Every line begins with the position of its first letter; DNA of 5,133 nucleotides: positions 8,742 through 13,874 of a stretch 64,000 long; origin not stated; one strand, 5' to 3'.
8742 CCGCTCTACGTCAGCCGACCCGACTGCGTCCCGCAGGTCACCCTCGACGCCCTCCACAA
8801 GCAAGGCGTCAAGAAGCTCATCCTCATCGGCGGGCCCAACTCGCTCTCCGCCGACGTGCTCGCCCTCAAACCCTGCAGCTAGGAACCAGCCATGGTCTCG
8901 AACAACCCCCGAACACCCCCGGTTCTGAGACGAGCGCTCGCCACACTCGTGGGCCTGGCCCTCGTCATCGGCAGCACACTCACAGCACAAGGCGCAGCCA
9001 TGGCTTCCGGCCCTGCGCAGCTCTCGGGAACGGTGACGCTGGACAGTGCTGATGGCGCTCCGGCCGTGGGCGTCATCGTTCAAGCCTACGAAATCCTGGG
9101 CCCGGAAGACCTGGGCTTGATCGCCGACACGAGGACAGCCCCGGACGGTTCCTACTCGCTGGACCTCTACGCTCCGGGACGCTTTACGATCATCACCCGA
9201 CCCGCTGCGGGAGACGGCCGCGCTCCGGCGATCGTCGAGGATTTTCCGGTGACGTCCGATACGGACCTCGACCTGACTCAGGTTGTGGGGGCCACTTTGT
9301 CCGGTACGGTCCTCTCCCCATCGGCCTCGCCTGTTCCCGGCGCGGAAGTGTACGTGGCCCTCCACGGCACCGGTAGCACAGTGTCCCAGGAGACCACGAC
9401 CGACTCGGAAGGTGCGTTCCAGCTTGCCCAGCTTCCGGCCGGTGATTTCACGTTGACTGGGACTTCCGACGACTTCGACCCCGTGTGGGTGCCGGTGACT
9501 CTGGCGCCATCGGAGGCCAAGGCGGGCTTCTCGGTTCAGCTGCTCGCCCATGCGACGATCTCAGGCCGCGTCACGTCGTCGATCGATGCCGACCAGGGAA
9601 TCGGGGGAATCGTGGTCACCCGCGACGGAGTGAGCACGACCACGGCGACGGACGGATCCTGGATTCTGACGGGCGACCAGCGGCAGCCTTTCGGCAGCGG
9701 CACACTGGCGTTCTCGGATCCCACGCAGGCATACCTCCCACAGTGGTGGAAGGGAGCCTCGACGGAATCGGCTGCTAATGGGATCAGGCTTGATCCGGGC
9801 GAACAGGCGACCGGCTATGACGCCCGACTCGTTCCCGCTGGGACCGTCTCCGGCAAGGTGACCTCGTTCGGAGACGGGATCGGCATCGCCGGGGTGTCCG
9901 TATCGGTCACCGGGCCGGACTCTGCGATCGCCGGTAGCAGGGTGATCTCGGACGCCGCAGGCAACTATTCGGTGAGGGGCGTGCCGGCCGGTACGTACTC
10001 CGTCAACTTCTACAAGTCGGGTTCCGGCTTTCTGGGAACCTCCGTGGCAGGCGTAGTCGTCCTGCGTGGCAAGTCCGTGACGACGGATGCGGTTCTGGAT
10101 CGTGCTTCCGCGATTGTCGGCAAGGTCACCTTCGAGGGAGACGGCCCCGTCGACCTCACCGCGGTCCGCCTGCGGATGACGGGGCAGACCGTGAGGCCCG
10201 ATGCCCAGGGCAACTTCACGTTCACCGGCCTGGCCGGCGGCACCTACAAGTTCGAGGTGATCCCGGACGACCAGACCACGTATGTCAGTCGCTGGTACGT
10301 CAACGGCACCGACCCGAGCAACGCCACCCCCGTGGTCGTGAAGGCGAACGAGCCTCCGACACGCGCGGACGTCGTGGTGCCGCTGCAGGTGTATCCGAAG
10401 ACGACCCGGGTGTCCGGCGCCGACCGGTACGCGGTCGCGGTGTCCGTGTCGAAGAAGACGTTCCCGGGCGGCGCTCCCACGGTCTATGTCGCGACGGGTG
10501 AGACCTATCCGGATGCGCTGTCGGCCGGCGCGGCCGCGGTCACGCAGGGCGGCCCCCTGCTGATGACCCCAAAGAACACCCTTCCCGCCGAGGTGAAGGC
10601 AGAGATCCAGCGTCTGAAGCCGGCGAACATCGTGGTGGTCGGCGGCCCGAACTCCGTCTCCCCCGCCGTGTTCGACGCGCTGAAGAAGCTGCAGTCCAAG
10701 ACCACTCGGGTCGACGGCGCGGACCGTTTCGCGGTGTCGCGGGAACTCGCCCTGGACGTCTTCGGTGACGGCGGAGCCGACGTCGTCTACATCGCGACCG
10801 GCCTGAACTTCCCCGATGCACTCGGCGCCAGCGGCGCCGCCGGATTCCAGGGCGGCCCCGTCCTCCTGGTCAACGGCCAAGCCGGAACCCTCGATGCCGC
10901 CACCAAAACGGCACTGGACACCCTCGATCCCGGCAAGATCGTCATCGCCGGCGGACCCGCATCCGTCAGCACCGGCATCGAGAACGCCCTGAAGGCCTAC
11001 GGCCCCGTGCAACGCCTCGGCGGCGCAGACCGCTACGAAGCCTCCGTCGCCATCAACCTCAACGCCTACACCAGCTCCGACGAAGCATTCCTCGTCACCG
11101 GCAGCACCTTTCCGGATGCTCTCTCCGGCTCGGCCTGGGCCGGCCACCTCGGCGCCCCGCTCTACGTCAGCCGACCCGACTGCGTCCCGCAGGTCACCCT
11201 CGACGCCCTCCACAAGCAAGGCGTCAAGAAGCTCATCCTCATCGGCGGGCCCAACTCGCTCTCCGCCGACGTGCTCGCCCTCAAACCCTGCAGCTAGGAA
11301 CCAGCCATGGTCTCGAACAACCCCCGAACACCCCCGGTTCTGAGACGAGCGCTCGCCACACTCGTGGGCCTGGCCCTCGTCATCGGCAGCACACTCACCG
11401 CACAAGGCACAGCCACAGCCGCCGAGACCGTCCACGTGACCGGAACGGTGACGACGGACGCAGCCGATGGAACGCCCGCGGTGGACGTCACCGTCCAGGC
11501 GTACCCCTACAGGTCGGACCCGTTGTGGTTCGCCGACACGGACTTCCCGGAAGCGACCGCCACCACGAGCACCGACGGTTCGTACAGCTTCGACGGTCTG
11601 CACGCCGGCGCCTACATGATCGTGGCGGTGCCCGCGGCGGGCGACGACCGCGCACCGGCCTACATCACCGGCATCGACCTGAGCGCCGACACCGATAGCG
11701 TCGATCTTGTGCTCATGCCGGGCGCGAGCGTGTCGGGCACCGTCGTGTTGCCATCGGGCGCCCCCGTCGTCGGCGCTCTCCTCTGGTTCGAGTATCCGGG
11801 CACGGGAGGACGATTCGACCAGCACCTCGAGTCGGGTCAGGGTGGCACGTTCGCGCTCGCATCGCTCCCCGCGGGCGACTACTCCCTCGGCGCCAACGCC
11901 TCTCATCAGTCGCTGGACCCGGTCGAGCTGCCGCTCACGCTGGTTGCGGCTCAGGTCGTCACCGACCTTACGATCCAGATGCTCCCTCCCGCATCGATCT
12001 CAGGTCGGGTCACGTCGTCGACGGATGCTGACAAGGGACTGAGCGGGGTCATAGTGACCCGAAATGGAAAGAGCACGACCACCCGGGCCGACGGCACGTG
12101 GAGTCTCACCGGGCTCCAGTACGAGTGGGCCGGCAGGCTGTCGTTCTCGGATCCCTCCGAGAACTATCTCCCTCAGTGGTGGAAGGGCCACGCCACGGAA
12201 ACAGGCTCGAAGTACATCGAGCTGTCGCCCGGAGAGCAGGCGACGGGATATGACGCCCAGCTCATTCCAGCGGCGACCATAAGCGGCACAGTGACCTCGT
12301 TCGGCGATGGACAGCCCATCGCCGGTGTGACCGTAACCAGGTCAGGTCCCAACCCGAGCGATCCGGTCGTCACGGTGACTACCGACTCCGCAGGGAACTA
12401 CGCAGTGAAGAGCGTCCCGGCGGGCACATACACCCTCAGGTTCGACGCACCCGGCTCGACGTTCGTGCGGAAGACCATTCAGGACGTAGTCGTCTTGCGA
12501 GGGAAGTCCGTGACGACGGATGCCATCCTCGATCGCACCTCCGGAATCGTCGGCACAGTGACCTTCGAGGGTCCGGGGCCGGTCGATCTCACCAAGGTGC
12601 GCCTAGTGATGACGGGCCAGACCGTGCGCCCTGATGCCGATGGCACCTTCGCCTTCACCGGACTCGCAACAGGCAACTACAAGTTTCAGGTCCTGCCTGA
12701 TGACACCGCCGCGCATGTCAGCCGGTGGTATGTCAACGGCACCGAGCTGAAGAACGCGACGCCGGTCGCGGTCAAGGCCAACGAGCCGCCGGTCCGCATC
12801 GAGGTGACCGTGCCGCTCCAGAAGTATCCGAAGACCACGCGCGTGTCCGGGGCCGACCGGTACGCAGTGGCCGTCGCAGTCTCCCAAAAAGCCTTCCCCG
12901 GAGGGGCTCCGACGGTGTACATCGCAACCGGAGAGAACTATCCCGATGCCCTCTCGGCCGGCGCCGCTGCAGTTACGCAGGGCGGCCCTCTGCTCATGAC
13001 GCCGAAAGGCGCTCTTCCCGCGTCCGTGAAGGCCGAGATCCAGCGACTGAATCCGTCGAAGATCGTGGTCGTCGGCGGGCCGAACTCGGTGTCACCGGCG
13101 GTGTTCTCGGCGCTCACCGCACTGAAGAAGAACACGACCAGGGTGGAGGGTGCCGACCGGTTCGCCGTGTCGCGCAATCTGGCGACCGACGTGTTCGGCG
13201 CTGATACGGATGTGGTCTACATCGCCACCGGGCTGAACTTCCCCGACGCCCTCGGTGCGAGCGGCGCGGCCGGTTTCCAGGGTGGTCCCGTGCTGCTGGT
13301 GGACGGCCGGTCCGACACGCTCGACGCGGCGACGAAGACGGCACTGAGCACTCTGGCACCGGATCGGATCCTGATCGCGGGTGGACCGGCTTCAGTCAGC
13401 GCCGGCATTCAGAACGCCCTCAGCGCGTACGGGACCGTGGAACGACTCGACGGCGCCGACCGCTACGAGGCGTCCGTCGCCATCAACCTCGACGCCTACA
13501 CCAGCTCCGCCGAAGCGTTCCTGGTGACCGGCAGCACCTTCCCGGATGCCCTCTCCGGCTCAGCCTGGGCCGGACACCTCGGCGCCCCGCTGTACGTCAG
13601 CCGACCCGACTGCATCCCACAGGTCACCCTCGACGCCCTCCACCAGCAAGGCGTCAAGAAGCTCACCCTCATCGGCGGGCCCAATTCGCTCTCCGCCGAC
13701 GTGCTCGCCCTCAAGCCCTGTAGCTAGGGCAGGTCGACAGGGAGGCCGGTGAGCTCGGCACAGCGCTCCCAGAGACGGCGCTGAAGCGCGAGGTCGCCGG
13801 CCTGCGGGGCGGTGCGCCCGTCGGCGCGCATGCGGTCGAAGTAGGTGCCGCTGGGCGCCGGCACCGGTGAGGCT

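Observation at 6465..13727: Tandem array of three paralogous secreted proteins with a triple CWB2-type wall anchor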

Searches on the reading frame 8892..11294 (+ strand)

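Call 7: search_protein_families(library=pfam, proteins=[window:8892-11294:+], max_evalue=0.01)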
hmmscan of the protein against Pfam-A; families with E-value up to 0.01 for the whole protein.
window:8892-11294:+ (801 aa): 11 families
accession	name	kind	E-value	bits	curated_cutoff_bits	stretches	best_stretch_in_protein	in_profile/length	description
PF04122.17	CW_binding_2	-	1.2e-46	157.6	24.9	3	506-593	1-72/73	Cell wall binding domain 2 (CWB2)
PF13620.12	CarboxypepD_reg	-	1.4e-36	125.1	32.3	4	135-209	1-74/82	Carboxypeptidase regulatory-like domain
PF13715.12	CarbopepD_reg_2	-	9.6e-19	67.7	32.2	2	136-208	1-68/88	CarboxypepD_reg-like domain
PF17210.9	SdrD_B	-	1.4e-13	51.4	29.7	1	330-384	22-74/112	SdrD B-like domain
PF17802.7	SpaA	-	5e-09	36.7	23.1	0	147-189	15-57/91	Prealbumin-like fold domain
PF23193.1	NOMO_3rd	-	2.2e-05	24.9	27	0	163-193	57-87/120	NOMO third transthyretin-like domain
PF14686.12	fn3_3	-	2.2e-05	24.6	24.4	0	353-397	31-74/75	Polysaccharide lyase family 4, domain II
PF10670.15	DUF4198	-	4e-05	24.3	34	0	131-186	144-201/209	Domain of unknown function (DUF4198)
PF09430.16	EMC7_beta-sandw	-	0.0002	22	26.6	0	151-210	10-65/122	ER membrane protein complex subunit 7, beta-sandwich domain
PF20598.4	DUF6795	-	0.0009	20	27.4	0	138-180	3-45/103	Domain of unknown function (DUF6795)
PF24421.1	Ig_J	-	0.0061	17.1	29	0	162-189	56-81/104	Tip attachment protein J, Ig-like domain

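Call 8: search_protein_families(library=ncbifam, proteins=[window:8892-11294:+], max_evalue=0.01)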
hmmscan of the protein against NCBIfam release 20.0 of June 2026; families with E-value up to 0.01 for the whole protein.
window:8892-11294:+ (801 aa): 4 families
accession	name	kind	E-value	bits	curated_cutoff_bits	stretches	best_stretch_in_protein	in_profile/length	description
NF033435.1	S-layer_Clost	equivalog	9e-26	90.9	650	2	481-677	357-578/728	S-layer protein SlpA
NF058648.1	ECF_sub_HI1622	equivalog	2e-05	24.6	100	0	406-494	25-111/180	NikL family nickel/cobalt ECF transporter subunit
TIGR04134.1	lipo_with_rSAM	hypoth_equivalog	0.00063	19.8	39.8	0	136-181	42-92/150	radical SAM-associated putative lipoprotein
NF012181.0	MSCRAMM_SdrD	exception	0.0026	15.2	2500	0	329-386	923-978/1379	MSCRAMM family adhesin SdrD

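Call 57: search_protein_families(library=padloc, proteins=[window:8892-11294:+], max_evalue=0.001)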
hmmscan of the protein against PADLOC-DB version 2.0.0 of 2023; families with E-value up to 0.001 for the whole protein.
window:8892-11294:+ (801 aa): 0 families

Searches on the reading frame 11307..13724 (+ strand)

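Call 7: search_protein_families(library=pfam, proteins=[window:11307-13724:+], max_evalue=0.01)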
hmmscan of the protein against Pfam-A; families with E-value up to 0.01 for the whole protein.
window:11307-13724:+ (806 aa): 12 families
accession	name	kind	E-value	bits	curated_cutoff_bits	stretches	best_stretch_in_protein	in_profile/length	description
PF04122.17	CW_binding_2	-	1.1e-45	154.4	24.9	3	512-599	1-72/73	Cell wall binding domain 2 (CWB2)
PF13620.12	CarboxypepD_reg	-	3e-38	130.5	32.3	4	324-406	1-79/82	Carboxypeptidase regulatory-like domain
PF13715.12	CarbopepD_reg_2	-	1.1e-17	64.3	32.2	1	325-391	1-62/88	CarboxypepD_reg-like domain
PF17210.9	SdrD_B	-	6.8e-15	55.7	29.7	2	336-387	22-72/112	SdrD B-like domain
PF17802.7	SpaA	-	6.2e-11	42.8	23.1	0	335-378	13-57/91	Prealbumin-like fold domain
PF09430.16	EMC7_beta-sandw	-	5.2e-10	40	26.6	0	355-389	21-55/122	ER membrane protein complex subunit 7, beta-sandwich domain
PF23193.1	NOMO_3rd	-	1e-06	29.2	27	0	83-108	60-85/120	NOMO third transthyretin-like domain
PF10670.15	DUF4198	-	4e-06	27.5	34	0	329-378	151-204/209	Domain of unknown function (DUF4198)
PF16371.11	MetallophosN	-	0.00038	21.1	35.6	0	233-286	1-49/77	N terminal of Calcineurin-like phosphoesterase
PF11974.14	bMG3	-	0.00086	19.7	34.9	0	328-369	18-58/103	Bacterial alpha-2-macroglobulin MG3 domain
PF14686.12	fn3_3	-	0.0028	17.8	24.4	0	357-403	29-74/75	Polysaccharide lyase family 4, domain II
PF20598.4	DUF6795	-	0.0039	17.9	27.4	0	325-371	1-47/103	Domain of unknown function (DUF6795)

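Call 8: search_protein_families(library=ncbifam, proteins=[window:11307-13724:+], max_evalue=0.01)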
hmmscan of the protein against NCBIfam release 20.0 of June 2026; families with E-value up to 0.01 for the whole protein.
window:11307-13724:+ (806 aa): 3 families
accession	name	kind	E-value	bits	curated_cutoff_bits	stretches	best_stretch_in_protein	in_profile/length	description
NF033435.1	S-layer_Clost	equivalog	1.7e-25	90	650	2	507-680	381-576/728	S-layer protein SlpA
NF012181.0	MSCRAMM_SdrD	exception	1e-05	23.2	2500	0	334-384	922-971/1379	MSCRAMM family adhesin SdrD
TIGR04134.1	lipo_with_rSAM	hypoth_equivalog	0.0003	20.8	39.8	0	324-373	41-96/150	radical SAM-associated putative lipoprotein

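Call 57: search_protein_families(library=padloc, proteins=[window:11307-13724:+], max_evalue=0.001)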
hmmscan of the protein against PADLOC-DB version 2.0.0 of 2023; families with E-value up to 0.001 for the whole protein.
window:11307-13724:+ (806 aa): 0 families
